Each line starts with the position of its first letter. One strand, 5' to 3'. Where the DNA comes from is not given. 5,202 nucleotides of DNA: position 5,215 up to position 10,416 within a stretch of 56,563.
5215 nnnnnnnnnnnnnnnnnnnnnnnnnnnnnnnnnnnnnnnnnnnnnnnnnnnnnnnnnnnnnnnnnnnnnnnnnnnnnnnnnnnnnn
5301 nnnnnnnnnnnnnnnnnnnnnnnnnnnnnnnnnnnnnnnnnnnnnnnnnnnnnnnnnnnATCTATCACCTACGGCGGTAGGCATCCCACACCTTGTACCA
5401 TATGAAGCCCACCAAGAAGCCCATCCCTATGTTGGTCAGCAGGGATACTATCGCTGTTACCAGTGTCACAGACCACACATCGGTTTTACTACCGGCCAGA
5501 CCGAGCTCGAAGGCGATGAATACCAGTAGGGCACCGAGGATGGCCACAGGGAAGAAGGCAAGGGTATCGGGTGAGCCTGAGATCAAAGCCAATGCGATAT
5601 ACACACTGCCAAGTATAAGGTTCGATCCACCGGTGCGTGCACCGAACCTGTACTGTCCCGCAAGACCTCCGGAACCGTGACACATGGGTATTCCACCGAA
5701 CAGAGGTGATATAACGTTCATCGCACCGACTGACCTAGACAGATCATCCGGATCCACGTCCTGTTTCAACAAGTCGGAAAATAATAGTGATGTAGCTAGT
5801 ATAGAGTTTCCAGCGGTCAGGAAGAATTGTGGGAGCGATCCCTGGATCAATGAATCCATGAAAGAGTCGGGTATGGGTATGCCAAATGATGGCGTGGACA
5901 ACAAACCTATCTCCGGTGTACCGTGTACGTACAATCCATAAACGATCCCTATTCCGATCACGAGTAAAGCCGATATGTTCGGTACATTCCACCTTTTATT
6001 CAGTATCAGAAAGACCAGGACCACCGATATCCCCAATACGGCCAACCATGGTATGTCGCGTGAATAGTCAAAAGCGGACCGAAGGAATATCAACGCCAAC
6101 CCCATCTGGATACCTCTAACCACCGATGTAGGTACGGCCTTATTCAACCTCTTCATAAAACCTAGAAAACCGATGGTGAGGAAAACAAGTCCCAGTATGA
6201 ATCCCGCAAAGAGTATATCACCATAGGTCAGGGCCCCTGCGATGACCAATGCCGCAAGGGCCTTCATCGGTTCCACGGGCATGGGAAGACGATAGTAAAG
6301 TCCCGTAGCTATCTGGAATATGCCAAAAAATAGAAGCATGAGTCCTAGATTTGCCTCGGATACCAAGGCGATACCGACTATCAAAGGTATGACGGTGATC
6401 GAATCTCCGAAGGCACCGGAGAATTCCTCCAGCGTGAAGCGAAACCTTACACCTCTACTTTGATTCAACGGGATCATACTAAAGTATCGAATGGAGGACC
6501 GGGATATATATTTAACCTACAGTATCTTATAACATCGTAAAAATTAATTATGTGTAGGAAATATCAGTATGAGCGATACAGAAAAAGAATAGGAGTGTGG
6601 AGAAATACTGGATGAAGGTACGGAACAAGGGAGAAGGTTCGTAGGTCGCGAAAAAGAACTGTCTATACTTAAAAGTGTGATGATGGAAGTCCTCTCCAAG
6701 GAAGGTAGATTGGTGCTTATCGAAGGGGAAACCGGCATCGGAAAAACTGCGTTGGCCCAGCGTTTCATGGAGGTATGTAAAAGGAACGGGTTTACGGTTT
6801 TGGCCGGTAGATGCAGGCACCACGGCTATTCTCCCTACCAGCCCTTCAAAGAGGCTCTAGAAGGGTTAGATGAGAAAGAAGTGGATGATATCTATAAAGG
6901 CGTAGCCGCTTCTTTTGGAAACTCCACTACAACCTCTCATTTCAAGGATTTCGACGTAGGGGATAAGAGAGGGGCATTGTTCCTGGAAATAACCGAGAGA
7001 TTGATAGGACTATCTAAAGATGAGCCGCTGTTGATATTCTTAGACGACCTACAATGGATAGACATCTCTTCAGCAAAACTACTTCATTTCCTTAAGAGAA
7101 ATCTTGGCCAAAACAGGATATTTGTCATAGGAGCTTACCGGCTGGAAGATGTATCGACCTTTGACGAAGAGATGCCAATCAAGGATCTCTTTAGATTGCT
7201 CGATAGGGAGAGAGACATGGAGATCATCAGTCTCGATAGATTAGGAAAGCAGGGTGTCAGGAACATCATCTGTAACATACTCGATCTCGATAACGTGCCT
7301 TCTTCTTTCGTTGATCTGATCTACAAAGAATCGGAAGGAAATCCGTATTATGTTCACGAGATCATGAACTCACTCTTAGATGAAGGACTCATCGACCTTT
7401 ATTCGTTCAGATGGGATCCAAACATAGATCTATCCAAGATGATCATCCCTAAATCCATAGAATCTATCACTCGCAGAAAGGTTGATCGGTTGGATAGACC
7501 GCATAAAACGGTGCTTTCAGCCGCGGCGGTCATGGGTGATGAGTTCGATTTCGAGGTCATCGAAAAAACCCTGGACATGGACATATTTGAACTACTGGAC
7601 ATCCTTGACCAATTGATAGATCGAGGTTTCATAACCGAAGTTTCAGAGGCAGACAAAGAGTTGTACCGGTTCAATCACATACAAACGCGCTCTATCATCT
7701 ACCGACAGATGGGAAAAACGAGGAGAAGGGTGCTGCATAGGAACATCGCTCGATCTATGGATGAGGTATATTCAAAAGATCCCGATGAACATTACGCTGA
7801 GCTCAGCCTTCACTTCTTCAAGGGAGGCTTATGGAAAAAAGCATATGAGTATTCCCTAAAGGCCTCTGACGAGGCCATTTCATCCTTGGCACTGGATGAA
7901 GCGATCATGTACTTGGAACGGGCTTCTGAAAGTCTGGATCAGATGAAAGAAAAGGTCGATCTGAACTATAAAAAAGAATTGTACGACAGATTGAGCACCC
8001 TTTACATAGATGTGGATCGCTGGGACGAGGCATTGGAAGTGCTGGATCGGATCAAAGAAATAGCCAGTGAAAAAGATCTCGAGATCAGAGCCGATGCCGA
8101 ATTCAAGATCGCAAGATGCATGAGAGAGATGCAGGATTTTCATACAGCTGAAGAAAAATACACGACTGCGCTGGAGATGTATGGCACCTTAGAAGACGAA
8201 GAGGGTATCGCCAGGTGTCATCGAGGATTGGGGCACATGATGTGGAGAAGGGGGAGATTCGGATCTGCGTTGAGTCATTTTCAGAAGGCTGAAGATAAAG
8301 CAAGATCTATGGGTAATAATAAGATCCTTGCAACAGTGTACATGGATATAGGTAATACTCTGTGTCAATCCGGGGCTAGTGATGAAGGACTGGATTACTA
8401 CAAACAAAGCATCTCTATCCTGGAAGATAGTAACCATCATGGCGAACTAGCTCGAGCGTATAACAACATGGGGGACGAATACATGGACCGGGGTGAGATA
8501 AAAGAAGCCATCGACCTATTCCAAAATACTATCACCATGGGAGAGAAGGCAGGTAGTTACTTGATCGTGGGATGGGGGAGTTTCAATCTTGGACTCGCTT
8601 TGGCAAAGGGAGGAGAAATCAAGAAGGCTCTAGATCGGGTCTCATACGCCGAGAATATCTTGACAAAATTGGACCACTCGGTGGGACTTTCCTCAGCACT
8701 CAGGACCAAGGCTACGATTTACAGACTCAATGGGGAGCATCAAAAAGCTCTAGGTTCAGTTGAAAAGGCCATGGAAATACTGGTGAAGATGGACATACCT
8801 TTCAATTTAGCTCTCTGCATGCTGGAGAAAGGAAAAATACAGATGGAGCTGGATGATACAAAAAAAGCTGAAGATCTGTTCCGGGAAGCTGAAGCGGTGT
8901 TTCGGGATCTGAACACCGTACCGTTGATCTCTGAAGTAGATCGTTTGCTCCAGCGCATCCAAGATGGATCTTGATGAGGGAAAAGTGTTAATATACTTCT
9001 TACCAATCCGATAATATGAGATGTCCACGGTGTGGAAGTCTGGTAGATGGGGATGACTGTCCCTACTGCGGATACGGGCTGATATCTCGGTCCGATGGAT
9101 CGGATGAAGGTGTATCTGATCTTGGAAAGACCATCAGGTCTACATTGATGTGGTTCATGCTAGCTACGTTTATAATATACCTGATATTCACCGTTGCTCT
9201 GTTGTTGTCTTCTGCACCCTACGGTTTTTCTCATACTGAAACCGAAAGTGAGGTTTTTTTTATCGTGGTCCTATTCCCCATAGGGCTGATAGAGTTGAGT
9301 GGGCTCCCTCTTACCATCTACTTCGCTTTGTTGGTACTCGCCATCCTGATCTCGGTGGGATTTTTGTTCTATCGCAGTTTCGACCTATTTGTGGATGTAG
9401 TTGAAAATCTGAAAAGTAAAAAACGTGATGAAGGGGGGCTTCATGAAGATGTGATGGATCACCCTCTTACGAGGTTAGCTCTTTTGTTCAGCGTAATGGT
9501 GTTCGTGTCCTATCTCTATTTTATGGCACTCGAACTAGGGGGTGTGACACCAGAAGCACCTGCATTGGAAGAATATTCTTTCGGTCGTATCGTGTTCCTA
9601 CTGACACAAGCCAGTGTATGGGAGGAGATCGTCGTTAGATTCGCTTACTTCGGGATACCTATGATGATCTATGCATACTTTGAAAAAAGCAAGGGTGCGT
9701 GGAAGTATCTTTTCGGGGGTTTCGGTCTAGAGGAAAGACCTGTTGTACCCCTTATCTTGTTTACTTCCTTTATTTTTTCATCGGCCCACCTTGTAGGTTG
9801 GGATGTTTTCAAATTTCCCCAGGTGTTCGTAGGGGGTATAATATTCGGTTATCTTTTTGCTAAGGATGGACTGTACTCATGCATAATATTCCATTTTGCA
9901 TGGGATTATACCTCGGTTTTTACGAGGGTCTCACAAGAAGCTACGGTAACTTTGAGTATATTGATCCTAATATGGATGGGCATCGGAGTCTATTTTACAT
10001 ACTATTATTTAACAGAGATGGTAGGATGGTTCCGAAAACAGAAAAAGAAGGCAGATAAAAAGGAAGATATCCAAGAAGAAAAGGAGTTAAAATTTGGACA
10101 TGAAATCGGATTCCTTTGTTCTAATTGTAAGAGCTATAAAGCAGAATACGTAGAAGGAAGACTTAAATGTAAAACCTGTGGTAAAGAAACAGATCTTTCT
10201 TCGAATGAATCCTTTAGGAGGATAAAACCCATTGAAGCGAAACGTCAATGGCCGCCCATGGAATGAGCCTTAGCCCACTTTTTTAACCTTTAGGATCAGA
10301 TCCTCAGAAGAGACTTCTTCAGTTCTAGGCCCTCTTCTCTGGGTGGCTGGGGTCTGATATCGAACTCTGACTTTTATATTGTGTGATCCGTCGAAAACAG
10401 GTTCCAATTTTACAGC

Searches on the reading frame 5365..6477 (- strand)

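Call 38: search_protein_families(library=pfam, proteins=[window:5365-6477:-], max_evalue=0.001)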
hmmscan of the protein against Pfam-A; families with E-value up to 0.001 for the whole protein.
window:5365-6477:- (370 aa): 2 families
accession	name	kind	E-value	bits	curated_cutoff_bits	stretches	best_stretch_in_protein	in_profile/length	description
PF16983.11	MFS_MOT1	-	8.9e-53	177.8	30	2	210-325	2-111/111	Molybdate transporter of MFS superfamily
PF00916.26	Sulfate_transp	-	5e-10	39.1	23.2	1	137-343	155-375/380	Sulfate permease family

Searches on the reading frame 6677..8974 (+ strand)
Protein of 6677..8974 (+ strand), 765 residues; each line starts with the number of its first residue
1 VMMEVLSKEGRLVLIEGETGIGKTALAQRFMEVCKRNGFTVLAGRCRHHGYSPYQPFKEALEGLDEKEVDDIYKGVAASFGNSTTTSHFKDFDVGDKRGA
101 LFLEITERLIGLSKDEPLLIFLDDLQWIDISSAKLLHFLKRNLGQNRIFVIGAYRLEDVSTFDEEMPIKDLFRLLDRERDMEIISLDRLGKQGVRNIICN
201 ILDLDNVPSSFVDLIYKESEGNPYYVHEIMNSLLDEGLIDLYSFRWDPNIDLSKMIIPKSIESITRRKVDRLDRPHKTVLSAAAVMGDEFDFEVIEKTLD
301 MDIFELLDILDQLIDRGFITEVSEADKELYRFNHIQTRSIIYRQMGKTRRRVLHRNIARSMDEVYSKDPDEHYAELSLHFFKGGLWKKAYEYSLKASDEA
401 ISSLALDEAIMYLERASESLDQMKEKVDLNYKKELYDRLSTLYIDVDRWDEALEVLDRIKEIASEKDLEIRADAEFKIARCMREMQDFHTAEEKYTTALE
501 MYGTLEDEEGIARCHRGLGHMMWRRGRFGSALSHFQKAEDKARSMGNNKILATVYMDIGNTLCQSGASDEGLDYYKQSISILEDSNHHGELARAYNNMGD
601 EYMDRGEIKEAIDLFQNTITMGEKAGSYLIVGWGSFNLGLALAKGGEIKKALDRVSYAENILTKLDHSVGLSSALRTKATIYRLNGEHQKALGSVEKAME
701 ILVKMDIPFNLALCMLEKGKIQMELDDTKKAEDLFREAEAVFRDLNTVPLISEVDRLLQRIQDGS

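Call 12: search_protein_families(library=pfam, proteins=[window:6677-8974:+], max_evalue=0.001)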
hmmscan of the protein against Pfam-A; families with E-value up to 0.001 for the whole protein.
window:6677-8974:+ (765 aa): 21 families
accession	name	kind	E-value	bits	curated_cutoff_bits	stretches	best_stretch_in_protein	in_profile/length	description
PF13424.12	TPR_12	-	1.9e-34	118.2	30.1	6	474-542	5-75/77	Tetratricopeptide repeat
PF07719.23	TPR_2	-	1.9e-23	81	27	0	592-617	1-26/34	Tetratricopeptide repeat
PF13191.12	AAA_16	-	8.9e-22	78.8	32.6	1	5-151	19-167/167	AAA ATPase domain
PF00515.34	TPR_1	-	9.4e-18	63.7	27.8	1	592-619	1-28/34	Tetratricopeptide repeat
PF13374.12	TPR_10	-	3.9e-12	46.2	27.5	0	591-624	1-34/42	Tetratricopeptide repeat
PF17874.7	TPR_MalT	-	3.3e-10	40.2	45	1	571-755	20-205/336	MalT-like TPR region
PF13176.12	TPR_7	-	2.1e-08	34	27.9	0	437-463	3-29/36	Tetratricopeptide repeat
PF14938.12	SNAP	-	4.4e-08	33.4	25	0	450-541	91-184/282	Soluble NSF attachment protein, SNAP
PF13432.12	TPR_16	-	1.6e-07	32.1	32.7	0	484-542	9-61/65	Tetratricopeptide repeat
PF13401.12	AAA_22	-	3.6e-07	31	27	1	9-155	4-125/130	AAA domain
PF24885.1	TPR_NPHP3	-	5e-07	29.8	100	0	411-504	77-173/239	Nephrocystin-3 TPR domain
PF13428.12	TPR_14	-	6.1e-07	30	23.5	0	434-461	2-29/44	Tetratricopeptide repeat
PF10602.15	RPN7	-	3e-06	27.5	29.6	0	422-541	25-142/174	26S proteasome subunit RPN7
PF14559.12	TPR_19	-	4.4e-06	27.4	25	0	407-463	8-55/68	Tetratricopeptide repeat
PF12895.13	ANAPC3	-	6.4e-06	26.8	27.2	0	673-721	24-72/82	Anaphase-promoting complex, cyclosome, subunit 3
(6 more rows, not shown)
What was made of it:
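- Checked: The paralogues at 6677..8974 and 41460..44627 are AAA_16 plus strong TPR arrays (call 12).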

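Call 30: search_protein_families(library=padloc, proteins=[window:6677-8974:+], max_evalue=0.01)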
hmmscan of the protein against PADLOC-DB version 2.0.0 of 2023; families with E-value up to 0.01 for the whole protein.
window:6677-8974:+ (765 aa): 4 families
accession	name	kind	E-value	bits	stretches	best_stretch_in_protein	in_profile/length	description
PDLC01171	TPR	-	2.9e-13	47.7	2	540-733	129-315/504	TPR repeats containing protein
PDLC01169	TPR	-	5.7e-08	30.4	1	512-624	109-220/252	TPR repeats containing protein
PDLC04140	mad8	-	0.00082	17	1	8-38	25-57/314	mads_8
PDLC05079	PDC-S73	-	0.0009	16.1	0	10-41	191-222/752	-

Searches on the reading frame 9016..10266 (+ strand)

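Call 38: search_protein_families(library=pfam, proteins=[window:9016-10266:+], max_evalue=0.001)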
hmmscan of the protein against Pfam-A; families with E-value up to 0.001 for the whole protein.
window:9016-10266:+ (416 aa): 1 family
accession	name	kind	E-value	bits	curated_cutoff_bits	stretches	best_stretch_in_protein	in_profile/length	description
PF02517.21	Rce1-like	-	9.7e-11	42.3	22.4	1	191-298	7-92/93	Type II CAAX prenyl endopeptidase Rce1-like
